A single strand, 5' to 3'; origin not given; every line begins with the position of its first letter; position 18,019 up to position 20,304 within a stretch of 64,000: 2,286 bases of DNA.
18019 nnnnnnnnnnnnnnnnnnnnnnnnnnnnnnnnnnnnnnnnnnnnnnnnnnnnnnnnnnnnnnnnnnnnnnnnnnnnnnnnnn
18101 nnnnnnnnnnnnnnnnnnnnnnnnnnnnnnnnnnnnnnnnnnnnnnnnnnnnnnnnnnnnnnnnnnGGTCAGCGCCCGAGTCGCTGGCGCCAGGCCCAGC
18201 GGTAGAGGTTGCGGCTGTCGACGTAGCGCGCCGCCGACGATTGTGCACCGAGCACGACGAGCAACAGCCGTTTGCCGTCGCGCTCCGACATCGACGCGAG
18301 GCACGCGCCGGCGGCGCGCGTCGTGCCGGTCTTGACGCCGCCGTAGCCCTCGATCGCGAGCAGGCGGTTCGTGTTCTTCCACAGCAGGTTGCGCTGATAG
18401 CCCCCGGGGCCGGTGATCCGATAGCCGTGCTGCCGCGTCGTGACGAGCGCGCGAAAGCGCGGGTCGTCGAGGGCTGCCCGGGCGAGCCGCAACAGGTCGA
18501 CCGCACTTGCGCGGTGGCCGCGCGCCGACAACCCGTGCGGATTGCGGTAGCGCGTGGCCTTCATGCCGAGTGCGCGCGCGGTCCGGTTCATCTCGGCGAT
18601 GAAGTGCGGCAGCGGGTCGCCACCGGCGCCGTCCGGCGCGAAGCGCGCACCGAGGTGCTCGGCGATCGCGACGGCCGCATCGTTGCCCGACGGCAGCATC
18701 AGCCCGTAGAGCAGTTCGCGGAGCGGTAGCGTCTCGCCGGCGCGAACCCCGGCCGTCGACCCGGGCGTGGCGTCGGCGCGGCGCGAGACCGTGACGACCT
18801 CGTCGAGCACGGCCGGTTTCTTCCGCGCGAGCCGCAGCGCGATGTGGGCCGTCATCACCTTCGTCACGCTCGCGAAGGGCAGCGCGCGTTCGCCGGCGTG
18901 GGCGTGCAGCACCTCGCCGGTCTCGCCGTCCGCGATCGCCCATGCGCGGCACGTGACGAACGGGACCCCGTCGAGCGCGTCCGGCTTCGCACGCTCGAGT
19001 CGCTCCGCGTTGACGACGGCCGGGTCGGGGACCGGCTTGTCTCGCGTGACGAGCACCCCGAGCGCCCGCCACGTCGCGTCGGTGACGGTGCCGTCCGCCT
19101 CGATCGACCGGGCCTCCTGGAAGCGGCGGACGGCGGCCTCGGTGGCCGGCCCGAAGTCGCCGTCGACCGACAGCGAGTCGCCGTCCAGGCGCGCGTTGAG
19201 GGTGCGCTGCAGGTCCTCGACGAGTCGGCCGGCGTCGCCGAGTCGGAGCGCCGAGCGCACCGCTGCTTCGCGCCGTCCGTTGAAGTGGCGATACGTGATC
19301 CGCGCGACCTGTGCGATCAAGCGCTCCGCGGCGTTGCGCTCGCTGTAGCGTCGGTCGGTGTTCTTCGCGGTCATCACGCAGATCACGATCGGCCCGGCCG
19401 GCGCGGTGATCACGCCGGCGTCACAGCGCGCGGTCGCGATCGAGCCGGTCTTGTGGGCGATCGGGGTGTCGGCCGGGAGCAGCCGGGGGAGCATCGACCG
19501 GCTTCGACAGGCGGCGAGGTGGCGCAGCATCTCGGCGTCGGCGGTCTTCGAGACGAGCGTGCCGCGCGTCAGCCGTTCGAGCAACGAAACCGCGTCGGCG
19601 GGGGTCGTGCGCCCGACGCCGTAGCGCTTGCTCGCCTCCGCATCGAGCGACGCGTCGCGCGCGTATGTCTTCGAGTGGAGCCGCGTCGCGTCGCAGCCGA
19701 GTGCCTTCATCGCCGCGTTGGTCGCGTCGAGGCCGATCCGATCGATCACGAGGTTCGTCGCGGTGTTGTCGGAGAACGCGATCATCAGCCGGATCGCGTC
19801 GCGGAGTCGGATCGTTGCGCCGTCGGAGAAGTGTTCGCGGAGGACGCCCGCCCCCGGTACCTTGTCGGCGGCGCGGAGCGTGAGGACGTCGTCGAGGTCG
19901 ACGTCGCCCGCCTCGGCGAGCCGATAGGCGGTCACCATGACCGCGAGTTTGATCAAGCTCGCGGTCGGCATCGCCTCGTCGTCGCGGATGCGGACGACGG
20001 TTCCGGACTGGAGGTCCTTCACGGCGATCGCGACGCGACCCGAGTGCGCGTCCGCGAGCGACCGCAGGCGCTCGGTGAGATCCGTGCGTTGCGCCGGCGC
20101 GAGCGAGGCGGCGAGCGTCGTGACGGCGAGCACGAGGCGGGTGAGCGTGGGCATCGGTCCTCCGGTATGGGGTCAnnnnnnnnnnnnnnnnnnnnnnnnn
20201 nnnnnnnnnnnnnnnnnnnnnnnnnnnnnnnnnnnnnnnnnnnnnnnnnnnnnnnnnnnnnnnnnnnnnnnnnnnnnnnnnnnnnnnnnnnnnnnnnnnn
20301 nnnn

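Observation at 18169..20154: Single polypeptide with two penicillin-recognising folds (class-A beta-lactamase-like + S11 DD-carboxypeptidase) bridged by a PG-binding domain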

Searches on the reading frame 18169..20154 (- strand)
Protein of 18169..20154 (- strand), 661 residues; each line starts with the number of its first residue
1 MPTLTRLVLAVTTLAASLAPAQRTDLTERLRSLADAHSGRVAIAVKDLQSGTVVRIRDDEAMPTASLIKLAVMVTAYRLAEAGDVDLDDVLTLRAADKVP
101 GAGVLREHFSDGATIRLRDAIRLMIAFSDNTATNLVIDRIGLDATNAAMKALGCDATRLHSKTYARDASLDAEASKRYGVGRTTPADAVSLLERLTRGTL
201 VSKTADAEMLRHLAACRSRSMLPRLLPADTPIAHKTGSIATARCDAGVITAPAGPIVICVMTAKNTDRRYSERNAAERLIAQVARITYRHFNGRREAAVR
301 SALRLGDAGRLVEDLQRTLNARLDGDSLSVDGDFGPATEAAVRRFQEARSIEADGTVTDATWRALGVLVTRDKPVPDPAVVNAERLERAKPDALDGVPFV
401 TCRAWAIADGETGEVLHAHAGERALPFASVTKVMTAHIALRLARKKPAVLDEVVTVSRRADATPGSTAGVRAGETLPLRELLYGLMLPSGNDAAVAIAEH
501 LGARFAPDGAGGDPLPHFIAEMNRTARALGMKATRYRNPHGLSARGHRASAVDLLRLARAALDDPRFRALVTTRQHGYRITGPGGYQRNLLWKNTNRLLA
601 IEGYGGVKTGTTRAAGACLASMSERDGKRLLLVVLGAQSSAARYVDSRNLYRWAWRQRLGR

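Call 3: search_protein_families(library=pfam, proteins=[window:18169-20154:-], max_evalue=1)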
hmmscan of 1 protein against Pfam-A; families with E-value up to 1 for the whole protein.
window:18169-20154:- (661 aa): 6 families
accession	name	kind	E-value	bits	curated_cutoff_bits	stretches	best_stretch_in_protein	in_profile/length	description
PF13354.11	Beta-lactamase2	-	3.6e-70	236.1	22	2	43-262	2-214/214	Beta-lactamase enzyme family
PF00768.25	Peptidase_S11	-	1.9e-50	172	27.6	2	400-638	10-238/239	D-alanyl-D-alanine carboxypeptidase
PF01471.23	PG_binding_1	-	1.2e-13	51.5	23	1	311-365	4-57/57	Putative peptidoglycan binding domain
PF00144.29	Beta-lactamase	-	3.7e-11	43.2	27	2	33-130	19-109/329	Beta-lactamase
PF02113.21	Peptidase_S13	-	3.7e-05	23.1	22.8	1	405-441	21-57/444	D-Ala-D-Ala carboxypeptidase 3 (S13) family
PF09374.15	PG_binding_3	-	0.0013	19.3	24.6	1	315-343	6-32/76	Predicted Peptidoglycan domain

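Call 4: search_protein_families(library=ncbifam, proteins=[window:18169-20154:-], max_evalue=1)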
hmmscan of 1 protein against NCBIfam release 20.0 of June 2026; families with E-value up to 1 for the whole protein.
window:18169-20154:- (661 aa): 99 families (the best 25 are shown)
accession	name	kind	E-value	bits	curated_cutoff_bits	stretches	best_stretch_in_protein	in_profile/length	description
NF033103.1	bla_class_A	equivalog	5.2e-44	150.3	200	2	30-290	2-256/257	class A beta-lactamase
NF008489.0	PRK11397.1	equivalog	7.3e-32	110.5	610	1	397-656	32-281/389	serine-type D-Ala-D-Ala carboxypeptidase DacD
NF008668.0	PRK11669.1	equivalog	2.2e-30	105.8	294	1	406-653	47-279/316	D-alanyl-D-alanine endopeptidase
NF007445.0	PRK10001.1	equivalog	7.8e-28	97.3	765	1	397-656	34-283/400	serine-type D-Ala-D-Ala carboxypeptidase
NF012099.1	SubclassA2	equivalog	2.3e-26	92.6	320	1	26-292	2-271/275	class A beta-lactamase, subclass A2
NF008059.0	PRK10793.1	equivalog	5.3e-24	84.7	694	1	394-656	38-290/403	D-alanyl-D-alanine carboxypeptidase DacA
NF000471.1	vanY_of_D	exception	4.4e-23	82.1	625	1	407-647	104-344/354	transpeptidase-like D-Ala-D-Ala carboxypeptidase VanY-D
NF000481.1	carbeni_gen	exception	7e-20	71.7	430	1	12-287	9-277/284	CARB/PSE/RTG family carbenicillin-hydrolyzing class A beta-lactamase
NF000232.1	lactamase_L2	exception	1.3e-19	70.8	540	2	10-289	25-300/303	L2 family extended-spectrum class A beta-lactamase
NF000447.2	bla-A_Chryseo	exception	6.2e-18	65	510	1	13-292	9-291/292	CGA/CIA family class A beta-lactamase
NF000389.2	blaPER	exception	4.7e-17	62.1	650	1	8-292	13-298/308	PER family extended-spectrum class A beta-lactamase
NF040780.1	blaHBL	exception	1.2e-16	60.9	580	1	20-288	32-293/304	HBL family class A beta-lactamase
NF038258.2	PBP4_Staph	exception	1.2e-16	60.6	500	1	410-544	48-176/366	penicillin-binding protein PBP4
NF000320.3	blaPEN-Bcc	equivalog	2.7e-16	59.7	540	1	7-291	19-299/300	PEN family class A beta-lactamase, Bcc-type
NF045651.1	blaMUN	exception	3.5e-16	59.5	640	1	26-292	22-289/290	MUN family extended-spectrum class A beta-lactamase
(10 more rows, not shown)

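Call 5: search_solved_structures(query=window:18169-20154:-, max_evalue=0.01, show_alignments=3)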
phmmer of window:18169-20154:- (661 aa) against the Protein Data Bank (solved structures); distinct sequences matched with E-value up to 0.01: 313 (the best 60 are shown).
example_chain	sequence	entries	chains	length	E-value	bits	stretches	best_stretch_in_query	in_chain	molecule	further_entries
4k91_A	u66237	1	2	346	6.6e-33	117.6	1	397-656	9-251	D-ala-D-ala-carboxypeptidase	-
3mfd_A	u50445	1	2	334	3.5e-31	111.9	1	400-636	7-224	D-alanyl-D-alanine carboxypeptidase dacB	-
4ewf_A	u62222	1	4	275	1.5e-30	109.8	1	34-273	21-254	Beta-lactamase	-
6osu_A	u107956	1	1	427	1.8e-28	102.9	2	402-561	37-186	D-alanyl-D-alanine carboxypeptidase (Penicillin binding protein) family protein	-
1es4_A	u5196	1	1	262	1.9e-28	102.9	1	405-653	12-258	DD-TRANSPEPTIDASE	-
1skf_A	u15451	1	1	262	2.9e-27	99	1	405-653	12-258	D-ALANYL-D-ALANINE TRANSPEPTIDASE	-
1es3_A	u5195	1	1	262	3e-27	98.9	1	405-653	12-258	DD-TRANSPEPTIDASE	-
1es5_A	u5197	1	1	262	4.5e-27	98.4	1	405-653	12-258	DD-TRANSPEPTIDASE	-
1es2_A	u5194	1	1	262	8.5e-27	97.4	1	405-653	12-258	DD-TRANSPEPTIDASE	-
1esi_A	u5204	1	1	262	1.9e-26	96.3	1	405-651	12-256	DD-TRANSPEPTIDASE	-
1j9m_A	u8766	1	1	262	2.1e-26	96.1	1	405-653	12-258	DD-transpeptidase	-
5fsr_A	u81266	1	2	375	1.1e-25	93.7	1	398-655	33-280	D-ALANYL-D-ALANINE CARBOXYPEPTIDASE DACD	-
3it9_A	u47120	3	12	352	2.9e-25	92.4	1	397-656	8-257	D-alanyl-D-alanine carboxypeptidase dacC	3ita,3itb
2j9o_A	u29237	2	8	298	3.7e-24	88.7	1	23-292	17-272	TLL2115 PROTEIN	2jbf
2j7v_A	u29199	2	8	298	5.3e-24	88.2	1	23-292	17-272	TLL2115 PROTEIN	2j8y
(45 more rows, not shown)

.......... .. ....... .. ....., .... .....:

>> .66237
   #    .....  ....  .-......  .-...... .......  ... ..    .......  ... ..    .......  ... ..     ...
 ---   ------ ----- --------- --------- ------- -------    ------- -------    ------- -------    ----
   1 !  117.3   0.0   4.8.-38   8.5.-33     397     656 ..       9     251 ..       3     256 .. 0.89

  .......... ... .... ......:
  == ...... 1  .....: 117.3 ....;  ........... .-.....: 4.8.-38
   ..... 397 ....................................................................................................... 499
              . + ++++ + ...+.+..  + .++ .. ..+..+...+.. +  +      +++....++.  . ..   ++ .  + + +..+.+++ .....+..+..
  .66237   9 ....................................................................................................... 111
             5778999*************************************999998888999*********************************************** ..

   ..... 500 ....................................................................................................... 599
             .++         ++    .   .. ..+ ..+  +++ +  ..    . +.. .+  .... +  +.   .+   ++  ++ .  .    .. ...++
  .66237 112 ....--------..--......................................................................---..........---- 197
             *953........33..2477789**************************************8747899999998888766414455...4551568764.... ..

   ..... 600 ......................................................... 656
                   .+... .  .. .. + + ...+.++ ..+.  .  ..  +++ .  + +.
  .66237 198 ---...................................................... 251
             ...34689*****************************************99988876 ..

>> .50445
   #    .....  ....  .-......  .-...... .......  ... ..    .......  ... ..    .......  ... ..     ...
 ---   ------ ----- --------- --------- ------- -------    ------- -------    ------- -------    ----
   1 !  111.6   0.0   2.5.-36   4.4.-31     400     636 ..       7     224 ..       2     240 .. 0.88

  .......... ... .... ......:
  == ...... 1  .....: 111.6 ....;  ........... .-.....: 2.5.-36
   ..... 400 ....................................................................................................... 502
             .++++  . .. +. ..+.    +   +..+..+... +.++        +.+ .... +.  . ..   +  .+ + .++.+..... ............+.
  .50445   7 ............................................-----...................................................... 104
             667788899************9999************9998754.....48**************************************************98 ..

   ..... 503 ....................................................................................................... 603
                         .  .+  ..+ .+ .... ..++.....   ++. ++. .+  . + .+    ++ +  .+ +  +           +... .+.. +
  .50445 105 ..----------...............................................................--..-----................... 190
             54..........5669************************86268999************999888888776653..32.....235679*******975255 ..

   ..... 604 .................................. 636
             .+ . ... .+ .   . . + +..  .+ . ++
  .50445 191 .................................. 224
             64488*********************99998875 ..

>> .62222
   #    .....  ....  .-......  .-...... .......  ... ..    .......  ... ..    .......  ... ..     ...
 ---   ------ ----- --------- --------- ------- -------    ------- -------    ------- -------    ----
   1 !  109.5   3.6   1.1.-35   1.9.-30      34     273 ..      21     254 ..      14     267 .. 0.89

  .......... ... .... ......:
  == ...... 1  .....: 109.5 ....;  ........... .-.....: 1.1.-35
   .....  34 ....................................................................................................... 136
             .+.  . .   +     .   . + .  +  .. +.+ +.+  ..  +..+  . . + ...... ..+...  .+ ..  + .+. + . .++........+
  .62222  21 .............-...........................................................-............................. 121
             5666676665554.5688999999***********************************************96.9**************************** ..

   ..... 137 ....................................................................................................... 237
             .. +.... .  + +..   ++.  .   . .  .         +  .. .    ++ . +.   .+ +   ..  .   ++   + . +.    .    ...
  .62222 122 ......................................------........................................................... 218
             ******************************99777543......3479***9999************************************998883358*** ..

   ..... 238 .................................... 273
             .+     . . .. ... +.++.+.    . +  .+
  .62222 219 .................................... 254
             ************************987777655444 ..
